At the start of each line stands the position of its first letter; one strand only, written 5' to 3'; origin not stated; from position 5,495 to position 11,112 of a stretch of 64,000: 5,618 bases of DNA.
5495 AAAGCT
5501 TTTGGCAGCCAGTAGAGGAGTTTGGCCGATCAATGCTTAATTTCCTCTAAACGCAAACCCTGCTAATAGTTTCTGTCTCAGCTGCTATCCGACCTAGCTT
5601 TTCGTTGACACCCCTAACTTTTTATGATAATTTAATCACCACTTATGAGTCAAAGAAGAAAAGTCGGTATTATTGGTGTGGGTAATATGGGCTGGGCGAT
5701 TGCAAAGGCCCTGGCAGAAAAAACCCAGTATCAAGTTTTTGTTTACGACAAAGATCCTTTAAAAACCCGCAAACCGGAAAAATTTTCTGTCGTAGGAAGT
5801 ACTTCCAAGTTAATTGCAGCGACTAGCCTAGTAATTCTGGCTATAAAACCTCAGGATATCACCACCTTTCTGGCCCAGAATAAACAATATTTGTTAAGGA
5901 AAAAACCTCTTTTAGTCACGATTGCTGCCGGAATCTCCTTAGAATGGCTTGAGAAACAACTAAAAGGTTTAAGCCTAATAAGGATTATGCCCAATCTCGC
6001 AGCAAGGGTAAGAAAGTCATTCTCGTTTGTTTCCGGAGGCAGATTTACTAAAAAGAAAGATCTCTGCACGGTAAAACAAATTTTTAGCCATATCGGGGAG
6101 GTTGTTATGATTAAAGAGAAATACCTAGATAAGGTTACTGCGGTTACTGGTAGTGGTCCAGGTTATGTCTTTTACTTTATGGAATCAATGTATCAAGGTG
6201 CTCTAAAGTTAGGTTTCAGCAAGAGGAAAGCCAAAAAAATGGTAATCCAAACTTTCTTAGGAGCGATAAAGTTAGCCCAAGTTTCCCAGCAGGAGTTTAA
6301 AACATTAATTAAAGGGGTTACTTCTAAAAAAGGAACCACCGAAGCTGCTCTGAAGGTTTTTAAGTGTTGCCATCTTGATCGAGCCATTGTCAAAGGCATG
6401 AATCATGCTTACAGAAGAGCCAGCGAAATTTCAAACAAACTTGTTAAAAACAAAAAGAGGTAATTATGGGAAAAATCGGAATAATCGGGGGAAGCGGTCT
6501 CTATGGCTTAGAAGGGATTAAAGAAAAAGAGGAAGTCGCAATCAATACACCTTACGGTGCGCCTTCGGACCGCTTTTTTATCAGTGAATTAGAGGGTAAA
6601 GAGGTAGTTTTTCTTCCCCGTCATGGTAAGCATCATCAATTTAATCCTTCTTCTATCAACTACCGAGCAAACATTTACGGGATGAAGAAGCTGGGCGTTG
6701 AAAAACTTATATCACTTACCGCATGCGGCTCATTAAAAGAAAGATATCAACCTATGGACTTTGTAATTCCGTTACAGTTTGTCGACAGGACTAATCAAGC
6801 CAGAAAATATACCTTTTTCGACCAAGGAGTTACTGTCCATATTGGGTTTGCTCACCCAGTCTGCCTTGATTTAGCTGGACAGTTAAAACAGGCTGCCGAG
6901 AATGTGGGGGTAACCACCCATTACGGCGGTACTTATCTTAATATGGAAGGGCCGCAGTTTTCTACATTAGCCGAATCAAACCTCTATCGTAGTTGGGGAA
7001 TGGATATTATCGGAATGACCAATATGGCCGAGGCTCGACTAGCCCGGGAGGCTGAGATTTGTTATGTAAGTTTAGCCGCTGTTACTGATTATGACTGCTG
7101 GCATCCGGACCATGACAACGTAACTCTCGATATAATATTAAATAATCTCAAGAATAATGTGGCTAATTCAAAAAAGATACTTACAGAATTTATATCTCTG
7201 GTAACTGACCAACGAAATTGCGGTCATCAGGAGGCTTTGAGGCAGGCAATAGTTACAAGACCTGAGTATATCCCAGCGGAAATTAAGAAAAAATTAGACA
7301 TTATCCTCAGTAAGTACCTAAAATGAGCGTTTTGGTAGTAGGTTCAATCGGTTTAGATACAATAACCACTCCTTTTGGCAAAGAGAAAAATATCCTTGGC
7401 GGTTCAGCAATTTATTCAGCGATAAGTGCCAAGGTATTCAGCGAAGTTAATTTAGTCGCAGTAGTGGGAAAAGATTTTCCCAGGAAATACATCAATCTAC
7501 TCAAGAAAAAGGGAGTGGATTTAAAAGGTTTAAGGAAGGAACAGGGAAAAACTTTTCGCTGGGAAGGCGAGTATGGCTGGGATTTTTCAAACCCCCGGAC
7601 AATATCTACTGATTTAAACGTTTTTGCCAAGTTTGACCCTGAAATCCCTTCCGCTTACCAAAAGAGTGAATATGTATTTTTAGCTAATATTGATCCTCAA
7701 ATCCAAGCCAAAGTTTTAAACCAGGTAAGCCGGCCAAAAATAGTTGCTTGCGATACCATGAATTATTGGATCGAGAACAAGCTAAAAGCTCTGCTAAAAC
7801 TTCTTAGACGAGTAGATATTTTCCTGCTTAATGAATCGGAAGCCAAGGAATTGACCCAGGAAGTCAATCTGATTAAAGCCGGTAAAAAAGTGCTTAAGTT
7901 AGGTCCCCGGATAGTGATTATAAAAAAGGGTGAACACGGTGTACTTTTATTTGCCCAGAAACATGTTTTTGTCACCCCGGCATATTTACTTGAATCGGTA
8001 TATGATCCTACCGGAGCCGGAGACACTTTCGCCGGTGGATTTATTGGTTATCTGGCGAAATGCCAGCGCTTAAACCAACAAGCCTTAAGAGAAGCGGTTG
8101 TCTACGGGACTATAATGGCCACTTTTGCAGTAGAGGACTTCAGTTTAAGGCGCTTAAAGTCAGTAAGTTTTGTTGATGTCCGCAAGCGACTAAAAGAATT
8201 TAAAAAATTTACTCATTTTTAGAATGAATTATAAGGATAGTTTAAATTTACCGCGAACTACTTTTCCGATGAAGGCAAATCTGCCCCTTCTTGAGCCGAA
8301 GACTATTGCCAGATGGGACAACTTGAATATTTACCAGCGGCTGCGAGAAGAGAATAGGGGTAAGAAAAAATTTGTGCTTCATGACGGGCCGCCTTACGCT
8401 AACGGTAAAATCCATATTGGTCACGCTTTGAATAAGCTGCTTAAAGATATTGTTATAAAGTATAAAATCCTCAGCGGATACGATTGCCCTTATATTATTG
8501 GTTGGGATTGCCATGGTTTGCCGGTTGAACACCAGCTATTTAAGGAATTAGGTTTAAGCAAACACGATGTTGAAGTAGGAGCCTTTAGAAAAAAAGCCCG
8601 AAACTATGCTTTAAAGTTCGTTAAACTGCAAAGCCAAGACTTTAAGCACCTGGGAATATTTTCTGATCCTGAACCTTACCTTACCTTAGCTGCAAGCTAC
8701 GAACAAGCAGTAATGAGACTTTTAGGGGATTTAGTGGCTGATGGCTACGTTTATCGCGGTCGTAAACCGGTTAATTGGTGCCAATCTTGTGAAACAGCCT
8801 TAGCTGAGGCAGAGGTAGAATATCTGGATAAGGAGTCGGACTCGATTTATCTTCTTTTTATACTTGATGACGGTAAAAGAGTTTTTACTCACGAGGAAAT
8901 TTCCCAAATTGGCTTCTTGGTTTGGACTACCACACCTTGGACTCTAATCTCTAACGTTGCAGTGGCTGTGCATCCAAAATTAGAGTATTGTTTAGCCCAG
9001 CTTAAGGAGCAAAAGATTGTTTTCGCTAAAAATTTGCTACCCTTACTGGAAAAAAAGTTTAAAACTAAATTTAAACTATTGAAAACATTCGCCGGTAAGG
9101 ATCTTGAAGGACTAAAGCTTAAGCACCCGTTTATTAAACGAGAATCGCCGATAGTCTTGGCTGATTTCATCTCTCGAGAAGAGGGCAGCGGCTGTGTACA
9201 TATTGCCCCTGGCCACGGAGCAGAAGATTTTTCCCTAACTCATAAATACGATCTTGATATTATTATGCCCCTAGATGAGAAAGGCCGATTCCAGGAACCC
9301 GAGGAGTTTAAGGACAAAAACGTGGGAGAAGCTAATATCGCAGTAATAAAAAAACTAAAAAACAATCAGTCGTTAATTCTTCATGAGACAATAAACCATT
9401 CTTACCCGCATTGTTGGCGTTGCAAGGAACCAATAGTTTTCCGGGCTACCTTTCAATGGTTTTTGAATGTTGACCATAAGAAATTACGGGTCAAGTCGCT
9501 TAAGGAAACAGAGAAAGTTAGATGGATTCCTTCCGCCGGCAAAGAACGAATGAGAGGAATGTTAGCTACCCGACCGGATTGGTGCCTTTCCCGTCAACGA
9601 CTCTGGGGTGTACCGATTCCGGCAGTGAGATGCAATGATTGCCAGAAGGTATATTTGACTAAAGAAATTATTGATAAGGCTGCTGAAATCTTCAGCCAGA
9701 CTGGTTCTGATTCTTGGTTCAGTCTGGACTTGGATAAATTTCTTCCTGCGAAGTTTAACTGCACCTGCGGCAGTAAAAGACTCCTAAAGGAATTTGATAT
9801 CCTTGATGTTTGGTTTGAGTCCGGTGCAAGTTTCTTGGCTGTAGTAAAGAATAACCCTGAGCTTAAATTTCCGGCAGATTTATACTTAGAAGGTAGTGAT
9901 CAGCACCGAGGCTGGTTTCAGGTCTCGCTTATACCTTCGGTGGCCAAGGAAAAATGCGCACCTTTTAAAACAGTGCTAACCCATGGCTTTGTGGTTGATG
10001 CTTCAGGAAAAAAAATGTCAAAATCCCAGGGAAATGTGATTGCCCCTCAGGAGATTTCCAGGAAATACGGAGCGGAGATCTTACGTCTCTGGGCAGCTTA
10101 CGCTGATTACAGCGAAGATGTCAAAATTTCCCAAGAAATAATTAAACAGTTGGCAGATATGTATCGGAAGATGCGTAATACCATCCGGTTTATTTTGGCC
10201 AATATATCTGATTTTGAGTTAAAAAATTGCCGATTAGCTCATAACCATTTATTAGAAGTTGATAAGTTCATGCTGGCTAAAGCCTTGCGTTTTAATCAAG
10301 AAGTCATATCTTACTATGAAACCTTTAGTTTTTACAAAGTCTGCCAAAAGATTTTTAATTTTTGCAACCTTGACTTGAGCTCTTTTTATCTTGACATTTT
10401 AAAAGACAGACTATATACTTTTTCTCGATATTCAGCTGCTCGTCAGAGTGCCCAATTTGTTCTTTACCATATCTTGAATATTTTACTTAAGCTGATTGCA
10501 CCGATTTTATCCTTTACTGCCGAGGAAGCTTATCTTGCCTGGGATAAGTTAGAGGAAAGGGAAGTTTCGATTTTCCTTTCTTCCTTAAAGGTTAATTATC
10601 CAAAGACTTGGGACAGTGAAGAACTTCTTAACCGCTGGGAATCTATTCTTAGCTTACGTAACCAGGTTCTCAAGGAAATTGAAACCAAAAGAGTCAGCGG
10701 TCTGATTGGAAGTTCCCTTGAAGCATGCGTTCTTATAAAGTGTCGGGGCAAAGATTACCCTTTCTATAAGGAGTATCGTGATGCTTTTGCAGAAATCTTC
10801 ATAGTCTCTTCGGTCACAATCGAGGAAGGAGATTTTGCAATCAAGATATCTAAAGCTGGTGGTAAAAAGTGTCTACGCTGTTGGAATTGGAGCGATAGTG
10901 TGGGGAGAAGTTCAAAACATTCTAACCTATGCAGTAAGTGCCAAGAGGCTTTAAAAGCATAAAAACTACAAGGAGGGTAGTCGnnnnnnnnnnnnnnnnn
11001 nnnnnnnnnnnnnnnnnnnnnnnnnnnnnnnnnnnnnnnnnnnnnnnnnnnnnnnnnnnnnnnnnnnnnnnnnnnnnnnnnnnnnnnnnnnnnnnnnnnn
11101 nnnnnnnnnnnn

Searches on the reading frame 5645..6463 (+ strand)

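Call 64: search_protein_families(library=pfam, proteins=[window:5645-6463:+], max_evalue=0.00001)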
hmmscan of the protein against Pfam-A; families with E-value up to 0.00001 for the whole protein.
window:5645-6463:+ (272 aa): 4 families
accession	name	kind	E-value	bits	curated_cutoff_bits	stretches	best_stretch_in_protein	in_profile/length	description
PF14748.11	P5CR_dimer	-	5.1e-31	107.5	25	1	158-261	1-104/105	Pyrroline-5-carboxylate reductase dimerisation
PF03807.23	F420_oxidored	-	1.5e-10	42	21.6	1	6-95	1-93/94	NADP oxidoreductase coenzyme F420-dependent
PF03446.21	NAD_binding_2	-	2.2e-08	34.7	21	1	6-81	1-77/161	NAD binding domain of 6-phosphogluconate dehydrogenase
PF02826.25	2-Hacid_dh_C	-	3.6e-06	26.9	25.1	1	4-81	36-113/178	D-isomer specific 2-hydroxyacid dehydrogenase, NAD binding domain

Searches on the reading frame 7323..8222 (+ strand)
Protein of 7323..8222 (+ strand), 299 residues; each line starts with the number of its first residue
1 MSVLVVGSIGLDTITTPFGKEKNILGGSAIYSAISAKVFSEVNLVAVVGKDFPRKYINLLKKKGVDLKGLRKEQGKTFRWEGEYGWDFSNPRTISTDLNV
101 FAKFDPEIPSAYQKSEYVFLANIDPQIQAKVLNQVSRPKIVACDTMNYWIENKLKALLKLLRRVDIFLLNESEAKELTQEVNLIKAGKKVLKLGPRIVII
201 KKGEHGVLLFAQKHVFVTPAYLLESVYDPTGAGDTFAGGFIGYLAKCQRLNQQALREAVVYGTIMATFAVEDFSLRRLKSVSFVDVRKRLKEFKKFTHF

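Call 64: search_protein_families(library=pfam, proteins=[window:7323-8222:+], max_evalue=0.00001)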
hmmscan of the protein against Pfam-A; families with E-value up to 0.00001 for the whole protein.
window:7323-8222:+ (299 aa): 2 families
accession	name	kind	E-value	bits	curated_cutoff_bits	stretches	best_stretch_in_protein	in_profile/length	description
PF00294.29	PfkB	-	4.2e-28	99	25.8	1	23-274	33-294/302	pfkB family carbohydrate kinase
PF08543.17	Phos_pyr_kin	-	1.5e-06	28.2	27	1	131-261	87-227/246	Phosphomethylpyrimidine kinase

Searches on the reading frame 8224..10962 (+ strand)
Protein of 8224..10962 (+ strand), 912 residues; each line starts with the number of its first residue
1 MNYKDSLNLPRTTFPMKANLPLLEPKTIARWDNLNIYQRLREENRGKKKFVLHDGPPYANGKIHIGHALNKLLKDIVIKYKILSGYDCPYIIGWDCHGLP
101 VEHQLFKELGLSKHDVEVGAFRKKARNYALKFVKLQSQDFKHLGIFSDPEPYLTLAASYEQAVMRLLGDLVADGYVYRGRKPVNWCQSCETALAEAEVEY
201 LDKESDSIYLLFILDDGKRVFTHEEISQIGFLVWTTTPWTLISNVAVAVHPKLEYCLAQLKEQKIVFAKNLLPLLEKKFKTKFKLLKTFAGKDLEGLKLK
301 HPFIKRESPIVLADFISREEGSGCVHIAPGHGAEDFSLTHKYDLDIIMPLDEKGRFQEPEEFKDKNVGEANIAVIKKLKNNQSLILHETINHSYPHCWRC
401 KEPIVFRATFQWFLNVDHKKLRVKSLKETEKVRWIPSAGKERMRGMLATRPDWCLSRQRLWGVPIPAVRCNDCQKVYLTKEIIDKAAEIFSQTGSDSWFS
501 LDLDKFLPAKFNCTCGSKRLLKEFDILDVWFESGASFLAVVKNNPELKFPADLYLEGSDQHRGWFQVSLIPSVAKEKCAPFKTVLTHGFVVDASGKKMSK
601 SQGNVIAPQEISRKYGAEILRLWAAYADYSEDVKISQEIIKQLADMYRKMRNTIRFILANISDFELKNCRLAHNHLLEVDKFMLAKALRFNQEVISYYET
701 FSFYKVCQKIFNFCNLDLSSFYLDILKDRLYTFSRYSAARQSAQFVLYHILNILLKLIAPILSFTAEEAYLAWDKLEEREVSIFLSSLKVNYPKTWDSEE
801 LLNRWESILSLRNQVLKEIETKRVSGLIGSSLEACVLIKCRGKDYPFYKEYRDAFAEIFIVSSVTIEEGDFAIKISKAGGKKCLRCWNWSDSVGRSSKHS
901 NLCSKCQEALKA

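Call 64: search_protein_families(library=pfam, proteins=[window:8224-10962:+], max_evalue=0.00001)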
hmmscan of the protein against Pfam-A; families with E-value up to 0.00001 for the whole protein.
window:8224-10962:+ (912 aa): 7 families
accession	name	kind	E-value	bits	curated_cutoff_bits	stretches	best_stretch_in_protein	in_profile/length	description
PF00133.28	tRNA-synt_1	-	1.2e-127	426.6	22.7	1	28-636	3-414/414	tRNA synthetases class I (I, L, M and V)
PF09334.17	tRNA-synt_1g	-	2.9e-26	92.6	20.1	2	57-199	8-136/391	tRNA synthetases class I (M)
PF08264.19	Anticodon_1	-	7.6e-25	88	25.1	1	680-836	1-146/148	Anticodon-binding domain of tRNA ligase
PF13603.12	tRNA-synt_1_2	-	1.2e-08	35.1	25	1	231-360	23-150/185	Leucyl-tRNA synthetase, editing domain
PF01406.26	tRNA-synt_1e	-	4.7e-08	33.2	27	0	584-642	240-298/301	tRNA synthetases class I (C) catalytic domain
PF01921.24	tRNA-synt_1f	-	4.4e-07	29.6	27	1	587-654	272-339/360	tRNA synthetases class I (K)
PF06827.20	zf-FPG_IleRS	-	2.5e-06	27.6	21.3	1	880-908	1-29/30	Zinc finger found in FPG and IleRS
